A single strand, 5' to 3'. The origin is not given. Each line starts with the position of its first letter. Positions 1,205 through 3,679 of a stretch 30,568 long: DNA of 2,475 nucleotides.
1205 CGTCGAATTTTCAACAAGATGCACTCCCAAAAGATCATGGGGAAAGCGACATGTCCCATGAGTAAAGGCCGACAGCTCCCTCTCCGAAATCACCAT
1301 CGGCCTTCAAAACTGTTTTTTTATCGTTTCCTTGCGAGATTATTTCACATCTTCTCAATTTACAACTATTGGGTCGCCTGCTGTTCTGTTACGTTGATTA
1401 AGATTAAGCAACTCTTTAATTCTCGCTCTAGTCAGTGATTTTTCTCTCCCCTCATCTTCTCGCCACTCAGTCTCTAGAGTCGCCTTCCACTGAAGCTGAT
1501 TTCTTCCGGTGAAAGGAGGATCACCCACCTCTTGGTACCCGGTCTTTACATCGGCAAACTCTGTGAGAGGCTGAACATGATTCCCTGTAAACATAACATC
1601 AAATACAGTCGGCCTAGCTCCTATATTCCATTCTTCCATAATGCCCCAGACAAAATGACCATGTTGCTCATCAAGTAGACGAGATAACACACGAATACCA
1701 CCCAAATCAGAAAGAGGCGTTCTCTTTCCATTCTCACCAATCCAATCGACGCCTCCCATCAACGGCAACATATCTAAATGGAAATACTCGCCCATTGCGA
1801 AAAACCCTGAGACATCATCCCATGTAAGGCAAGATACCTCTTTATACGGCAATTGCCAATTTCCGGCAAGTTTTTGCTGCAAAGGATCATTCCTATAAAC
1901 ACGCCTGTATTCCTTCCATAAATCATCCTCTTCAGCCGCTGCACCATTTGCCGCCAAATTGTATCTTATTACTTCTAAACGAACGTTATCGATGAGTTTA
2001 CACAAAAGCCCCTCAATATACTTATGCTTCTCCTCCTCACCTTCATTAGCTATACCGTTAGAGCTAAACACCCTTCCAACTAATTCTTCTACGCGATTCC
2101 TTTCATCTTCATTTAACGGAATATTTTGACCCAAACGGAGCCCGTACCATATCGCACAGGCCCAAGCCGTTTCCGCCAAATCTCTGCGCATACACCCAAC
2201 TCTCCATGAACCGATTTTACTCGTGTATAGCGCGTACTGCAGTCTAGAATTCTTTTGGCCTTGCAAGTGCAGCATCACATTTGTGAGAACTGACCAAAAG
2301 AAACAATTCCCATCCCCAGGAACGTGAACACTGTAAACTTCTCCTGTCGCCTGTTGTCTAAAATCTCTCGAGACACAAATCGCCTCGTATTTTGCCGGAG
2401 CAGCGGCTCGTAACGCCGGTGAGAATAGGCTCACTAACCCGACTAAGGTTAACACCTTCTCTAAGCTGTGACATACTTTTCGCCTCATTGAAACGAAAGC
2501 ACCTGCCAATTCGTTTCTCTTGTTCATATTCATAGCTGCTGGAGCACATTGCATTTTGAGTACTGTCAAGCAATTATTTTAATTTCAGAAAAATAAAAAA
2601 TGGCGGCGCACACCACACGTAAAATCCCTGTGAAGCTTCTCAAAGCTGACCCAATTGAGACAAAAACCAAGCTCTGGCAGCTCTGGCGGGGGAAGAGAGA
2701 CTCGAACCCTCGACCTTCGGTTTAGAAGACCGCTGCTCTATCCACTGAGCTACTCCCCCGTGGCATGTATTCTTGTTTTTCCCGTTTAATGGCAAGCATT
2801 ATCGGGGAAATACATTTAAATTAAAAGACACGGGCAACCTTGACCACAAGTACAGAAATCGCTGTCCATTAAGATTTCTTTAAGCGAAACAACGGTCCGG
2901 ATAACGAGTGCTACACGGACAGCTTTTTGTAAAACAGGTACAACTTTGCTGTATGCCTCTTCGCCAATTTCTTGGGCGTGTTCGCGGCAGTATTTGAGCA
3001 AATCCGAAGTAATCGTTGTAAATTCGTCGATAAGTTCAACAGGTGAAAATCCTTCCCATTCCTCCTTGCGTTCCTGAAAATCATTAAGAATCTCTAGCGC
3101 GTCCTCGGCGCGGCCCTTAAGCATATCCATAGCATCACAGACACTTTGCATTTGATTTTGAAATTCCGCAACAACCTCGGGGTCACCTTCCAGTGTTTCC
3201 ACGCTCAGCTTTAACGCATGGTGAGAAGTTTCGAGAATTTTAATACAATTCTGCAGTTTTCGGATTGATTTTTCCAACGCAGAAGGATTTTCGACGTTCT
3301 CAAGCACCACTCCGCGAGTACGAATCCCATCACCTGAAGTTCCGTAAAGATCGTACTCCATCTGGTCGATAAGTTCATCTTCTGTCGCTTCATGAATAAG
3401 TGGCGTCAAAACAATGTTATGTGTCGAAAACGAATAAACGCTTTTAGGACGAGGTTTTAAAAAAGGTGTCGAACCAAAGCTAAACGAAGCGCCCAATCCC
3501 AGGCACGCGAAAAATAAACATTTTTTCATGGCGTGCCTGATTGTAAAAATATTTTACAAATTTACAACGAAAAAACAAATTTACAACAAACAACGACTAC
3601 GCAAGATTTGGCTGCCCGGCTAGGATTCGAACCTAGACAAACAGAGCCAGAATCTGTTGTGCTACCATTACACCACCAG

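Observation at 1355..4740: tRNA-interleaved islet of three signal-peptide proteins that look like a host ubiquitin/membrane manipulation toolkit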

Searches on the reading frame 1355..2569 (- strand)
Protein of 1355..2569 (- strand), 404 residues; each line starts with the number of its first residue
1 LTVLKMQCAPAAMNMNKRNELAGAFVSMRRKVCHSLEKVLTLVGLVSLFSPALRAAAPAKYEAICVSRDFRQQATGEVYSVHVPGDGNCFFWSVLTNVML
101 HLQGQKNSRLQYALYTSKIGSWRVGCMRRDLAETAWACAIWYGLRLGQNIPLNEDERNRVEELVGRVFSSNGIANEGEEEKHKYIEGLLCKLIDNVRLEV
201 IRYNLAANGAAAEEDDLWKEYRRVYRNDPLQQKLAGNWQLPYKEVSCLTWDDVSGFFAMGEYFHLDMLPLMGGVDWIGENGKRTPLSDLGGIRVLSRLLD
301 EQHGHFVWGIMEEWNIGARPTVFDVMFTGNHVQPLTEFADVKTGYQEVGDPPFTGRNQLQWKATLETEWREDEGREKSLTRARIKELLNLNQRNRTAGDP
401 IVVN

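Call 3: search_protein_families(library=pfam, proteins=[window:1355-2569:-], max_evalue=1)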
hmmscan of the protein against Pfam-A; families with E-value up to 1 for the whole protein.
window:1355-2569:- (404 aa): 1 family
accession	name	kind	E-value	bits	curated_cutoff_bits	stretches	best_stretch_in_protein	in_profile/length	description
PF08931.15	Caudo_bapla_RBP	-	0.032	14.7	26.7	0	239-288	46-92/101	Lactophage receptor-binding protein C-terminal head domain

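Call 4: search_protein_families(library=ncbifam, proteins=[window:1355-2569:-], max_evalue=1)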
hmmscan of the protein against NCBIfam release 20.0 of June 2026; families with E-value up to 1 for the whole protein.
window:1355-2569:- (404 aa): 0 families

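Call 7: search_solved_structures(query=window:1355-2569:-, max_evalue=10, show_alignments=2)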
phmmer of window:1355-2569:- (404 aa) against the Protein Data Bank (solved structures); distinct sequences matched with E-value up to 10: 3.
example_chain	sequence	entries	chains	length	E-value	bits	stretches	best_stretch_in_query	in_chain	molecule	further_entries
2sas_A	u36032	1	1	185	0.37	13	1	323-376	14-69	SARCOPLASMIC CALCIUM-BINDING PROTEIN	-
6dx2_A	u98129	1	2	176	0.49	12.6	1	80-97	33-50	RNA-dependent RNA polymerase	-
4dhi_B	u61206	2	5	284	1.6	10.9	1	69-118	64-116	Ubiquitin thioesterase otubain-like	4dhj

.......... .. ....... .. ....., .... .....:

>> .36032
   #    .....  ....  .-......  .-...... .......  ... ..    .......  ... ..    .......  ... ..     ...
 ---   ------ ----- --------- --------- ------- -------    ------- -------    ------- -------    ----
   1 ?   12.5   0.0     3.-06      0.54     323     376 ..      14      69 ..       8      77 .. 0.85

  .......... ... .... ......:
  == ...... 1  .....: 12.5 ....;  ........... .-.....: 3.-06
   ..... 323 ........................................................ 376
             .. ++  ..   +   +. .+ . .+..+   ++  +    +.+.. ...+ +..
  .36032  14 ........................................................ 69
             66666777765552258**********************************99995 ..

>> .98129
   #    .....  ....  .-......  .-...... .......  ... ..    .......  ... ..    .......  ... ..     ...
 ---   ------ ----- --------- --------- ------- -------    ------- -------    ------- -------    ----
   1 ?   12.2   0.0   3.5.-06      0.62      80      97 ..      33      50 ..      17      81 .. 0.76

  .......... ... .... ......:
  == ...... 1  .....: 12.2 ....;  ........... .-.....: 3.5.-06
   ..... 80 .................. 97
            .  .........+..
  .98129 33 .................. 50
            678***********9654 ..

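Call 15: find_homologous_proteins(query=window:1355-2569:-, max_evalue=0.01)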
Query window:1355-2569:- (404 aa): 2 proteins with E <= 0.01 among 5132 candidates.
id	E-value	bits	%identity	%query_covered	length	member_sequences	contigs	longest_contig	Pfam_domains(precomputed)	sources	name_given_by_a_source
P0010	4.5e-189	647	100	69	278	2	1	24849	-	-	-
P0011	3.8e-172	591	69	97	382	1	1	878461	-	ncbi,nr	ncbi:MAG: hypothetical protein LW808_003515 [Verrucomicrobiota bacterium]|nr:MAG: hypothetical prote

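Call 18: find_encoding_contigs(protein=P0011, flank=10000, max_places=3)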
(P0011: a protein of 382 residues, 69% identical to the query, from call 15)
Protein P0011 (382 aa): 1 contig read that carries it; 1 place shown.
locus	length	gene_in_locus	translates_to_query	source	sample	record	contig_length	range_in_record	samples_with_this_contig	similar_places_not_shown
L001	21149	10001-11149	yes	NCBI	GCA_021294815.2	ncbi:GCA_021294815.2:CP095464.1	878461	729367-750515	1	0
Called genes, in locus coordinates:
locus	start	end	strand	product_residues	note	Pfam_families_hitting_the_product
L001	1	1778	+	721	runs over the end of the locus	-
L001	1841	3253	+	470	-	PF08245:Mur_ligase_M, PF02875:Mur_ligase_C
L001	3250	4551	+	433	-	PF00919:UPF0004, PF04055:Radical_SAM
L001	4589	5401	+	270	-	-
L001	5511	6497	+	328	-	-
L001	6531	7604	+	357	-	-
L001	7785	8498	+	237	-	-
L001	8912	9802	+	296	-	-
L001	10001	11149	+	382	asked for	-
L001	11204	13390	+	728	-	PF22019:GlgB_N, PF02922:CBM_48, PF00128:Alpha-amylase, PF02806:Alpha-amylase_C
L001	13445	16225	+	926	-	PF00133:tRNA-synt_1, PF01406:tRNA-synt_1e (faint), PF09334:tRNA-synt_1g, PF13603:tRNA-synt_1_2 (weak), PF08264:Anticodon_1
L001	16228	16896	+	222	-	PF01258:zf-dskA_traR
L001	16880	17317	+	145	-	PF01252:Peptidase_A8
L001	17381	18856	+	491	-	PF02321:OEP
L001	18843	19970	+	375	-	PF25917:BSH_RND, PF25973:BSH_CzcB (weak), PF25876:HH_MFP_RND, PF25944:Beta-barrel_RND, PF25967:RND-MFP_C (faint), PF25989:YknX_C (weak)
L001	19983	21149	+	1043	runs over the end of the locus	PF00873:ACR_tran, PF02355:SecD_SecF_C (weak)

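Call 52: predict_structure(alignment_id=A4)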
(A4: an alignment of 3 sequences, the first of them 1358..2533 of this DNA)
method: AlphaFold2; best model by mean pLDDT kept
length: 392 residues; sequences in the alignment: 3
mean_pLDDT: 41.8   pTM: 0.47
mean pLDDT of the five models: 41.8, 41.6, 35.8, 35.6, 35.2
residues with pLDDT >= 90: 0; 70-90: 47; 50-70: 85; < 50: 260
segments of 3 or more residues with pLDDT < 50: 1-116, 237-253, 264-269, 275-392
pLDDT, mean of each block of 10 residues (from residue 1): 29 27 29 28 25 25 26 30 38 28 29 48 63 62 76 70 79 70 66 60 74 72 57 49 39 50 49 43 27 22 23 22 22 23 25 27 29 40 32 24
secondary structure, 60 per line:
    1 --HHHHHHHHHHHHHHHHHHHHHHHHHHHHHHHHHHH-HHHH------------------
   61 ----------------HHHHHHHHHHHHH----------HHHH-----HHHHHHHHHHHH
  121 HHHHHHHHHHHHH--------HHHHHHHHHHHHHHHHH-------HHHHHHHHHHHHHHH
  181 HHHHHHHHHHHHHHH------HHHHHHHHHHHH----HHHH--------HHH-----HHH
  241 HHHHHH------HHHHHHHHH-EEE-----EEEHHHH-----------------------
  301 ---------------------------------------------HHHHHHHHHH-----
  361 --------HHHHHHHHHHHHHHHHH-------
elements in order: H3-37 H39-42 H77-89 H100-103 H109-133 H142-158 H166-195 H202-213 H218-221 H238-246 H253-261 E263-265 E271-273 H274-277 H346-355 H369-385

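Call 93: search_protein_families(library=pfam, proteins=[L001:10001-11146:+, L001:5511-6494:+, L001:6531-7601:+], max_evalue=0.1)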
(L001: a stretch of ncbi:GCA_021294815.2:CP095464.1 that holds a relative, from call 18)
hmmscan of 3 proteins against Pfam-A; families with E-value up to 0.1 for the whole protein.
L001:10001-11146:+ (382 aa): 0 families

L001:5511-6494:+ (328 aa): 0 families

L001:6531-7601:+ (357 aa): 0 families

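Call 94: search_solved_structures(query=A4, max_evalue=10, show_alignments=2)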
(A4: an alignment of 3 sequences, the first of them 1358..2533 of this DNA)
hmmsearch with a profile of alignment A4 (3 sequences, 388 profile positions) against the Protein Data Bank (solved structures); distinct sequences matched with E-value up to 10: 7.
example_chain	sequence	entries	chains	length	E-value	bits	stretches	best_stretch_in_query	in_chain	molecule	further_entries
6dx2_A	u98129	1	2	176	0.013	17.9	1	63-83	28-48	RNA-dependent RNA polymerase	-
6v0m_A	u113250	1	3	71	0.16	14.3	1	137-193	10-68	Mitogen-activated protein kinase kinase kinase 15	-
11ns_A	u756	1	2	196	0.18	14.2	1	63-84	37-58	RNA-directed RNA polymerase L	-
4ato_A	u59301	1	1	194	0.24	13.7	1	86-181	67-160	TOXN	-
6w9s_A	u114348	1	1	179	0.38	13.1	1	59-83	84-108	OTU domain-containing protein EschOTU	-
1rlk_A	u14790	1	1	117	1.1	11.5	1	87-167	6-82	Hypothetical protein Ta0108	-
9vkp_d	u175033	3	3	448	1.1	11.5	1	39-74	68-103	ATP synthase subunit b-delta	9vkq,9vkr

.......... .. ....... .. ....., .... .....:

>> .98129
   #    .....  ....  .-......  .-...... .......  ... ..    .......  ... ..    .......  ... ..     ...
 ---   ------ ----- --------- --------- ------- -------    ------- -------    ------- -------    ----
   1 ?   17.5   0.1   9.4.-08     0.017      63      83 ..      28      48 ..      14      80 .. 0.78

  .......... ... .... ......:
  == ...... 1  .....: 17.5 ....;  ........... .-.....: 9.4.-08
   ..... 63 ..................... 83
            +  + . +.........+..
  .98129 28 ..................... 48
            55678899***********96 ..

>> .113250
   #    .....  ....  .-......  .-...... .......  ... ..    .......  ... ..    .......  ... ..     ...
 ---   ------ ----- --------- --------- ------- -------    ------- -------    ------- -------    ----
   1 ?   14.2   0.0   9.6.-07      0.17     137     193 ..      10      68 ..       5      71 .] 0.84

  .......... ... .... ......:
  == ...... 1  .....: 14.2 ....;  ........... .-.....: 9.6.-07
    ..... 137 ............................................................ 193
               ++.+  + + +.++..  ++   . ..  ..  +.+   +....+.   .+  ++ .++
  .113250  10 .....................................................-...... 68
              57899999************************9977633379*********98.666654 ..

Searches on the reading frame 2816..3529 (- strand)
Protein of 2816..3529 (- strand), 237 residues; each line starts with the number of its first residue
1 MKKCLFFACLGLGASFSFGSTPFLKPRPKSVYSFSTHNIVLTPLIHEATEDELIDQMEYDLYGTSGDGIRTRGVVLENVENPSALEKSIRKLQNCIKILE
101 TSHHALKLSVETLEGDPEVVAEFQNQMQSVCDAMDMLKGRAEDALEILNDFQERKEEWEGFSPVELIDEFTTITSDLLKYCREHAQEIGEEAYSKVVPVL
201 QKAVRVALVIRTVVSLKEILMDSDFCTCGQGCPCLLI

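Call 3: search_protein_families(library=pfam, proteins=[window:2816-3529:-], max_evalue=1)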
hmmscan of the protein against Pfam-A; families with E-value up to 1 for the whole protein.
window:2816-3529:- (237 aa): 3 families
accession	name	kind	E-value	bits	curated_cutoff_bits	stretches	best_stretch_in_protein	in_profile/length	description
PF17910.6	FeoB_Cyto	-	0.021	15.6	23.4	1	83-143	3-63/90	FeoB cytosolic helical domain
PF10259.14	Rogdi_lz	-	0.024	14.4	29.4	1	85-163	89-160/295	Rogdi leucine zipper containing protein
PF08771.16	FRB_dom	-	0.1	13.3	24.7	1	76-137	14-74/99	FKBP12-rapamycin binding domain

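Call 4: search_protein_families(library=ncbifam, proteins=[window:2816-3529:-], max_evalue=1)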
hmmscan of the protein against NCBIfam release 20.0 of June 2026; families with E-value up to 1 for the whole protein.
window:2816-3529:- (237 aa): 3 families
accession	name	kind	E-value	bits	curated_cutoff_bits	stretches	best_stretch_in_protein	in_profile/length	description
NF045780.1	TrlF_fam_ATP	equivalog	0.049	12.3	350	1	58-190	448-589/944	TrlF family AAA-like ATPase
NF047515.1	SpiroCoCo_C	equivalog_domain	0.053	12.7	125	1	77-145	163-224/313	SpiroCoCo family coiled-coil protein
NF033856.1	T4SS_effec_BID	subfamily_domain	0.057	13.5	45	1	75-140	5-70/109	BID domain-containing T4SS effector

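Call 8: search_solved_structures(query=window:2816-3529:-, max_evalue=10, show_alignments=1)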
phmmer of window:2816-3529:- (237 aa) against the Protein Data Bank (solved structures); distinct sequences matched with E-value up to 10: 4.
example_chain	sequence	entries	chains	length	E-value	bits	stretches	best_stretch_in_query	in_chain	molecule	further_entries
4yk1_A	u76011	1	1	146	0.14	15.2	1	75-141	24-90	Bartonella effector protein (Bep) substrate of VirB T4SS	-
2qqy_A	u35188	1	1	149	0.61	13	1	84-183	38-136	Sigma B operon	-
4bjh_B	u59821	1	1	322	1.1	12.1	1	122-193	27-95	ASPARTATE CARBAMOYLTRANSFERASE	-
8j07_m6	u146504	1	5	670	3.2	10.7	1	71-134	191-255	Outer dynein arm-docking complex subunit 1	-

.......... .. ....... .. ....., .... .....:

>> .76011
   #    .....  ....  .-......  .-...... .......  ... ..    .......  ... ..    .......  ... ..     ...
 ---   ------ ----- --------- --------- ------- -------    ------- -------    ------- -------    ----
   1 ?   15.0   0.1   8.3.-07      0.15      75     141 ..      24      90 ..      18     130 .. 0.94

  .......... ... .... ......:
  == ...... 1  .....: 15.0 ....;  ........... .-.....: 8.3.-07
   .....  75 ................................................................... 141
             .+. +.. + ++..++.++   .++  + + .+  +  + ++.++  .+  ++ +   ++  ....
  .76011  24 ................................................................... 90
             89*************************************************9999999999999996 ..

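Call 27: find_homologous_proteins(query=window:2816-3529:-, max_evalue=0.01)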
Query window:2816-3529:- (237 aa): 3 proteins with E <= 0.01 among 528 candidates.
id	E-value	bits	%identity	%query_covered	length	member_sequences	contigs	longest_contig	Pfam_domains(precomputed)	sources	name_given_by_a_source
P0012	3.1e-154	529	100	100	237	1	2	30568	-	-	-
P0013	3.6e-136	470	90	100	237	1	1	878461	-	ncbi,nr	ncbi:MAG: hypothetical protein LW808_003500 [Verrucomicrobiota bacterium]|nr:MAG: hypothetical prote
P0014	1.2e-125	436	81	100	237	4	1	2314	-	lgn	-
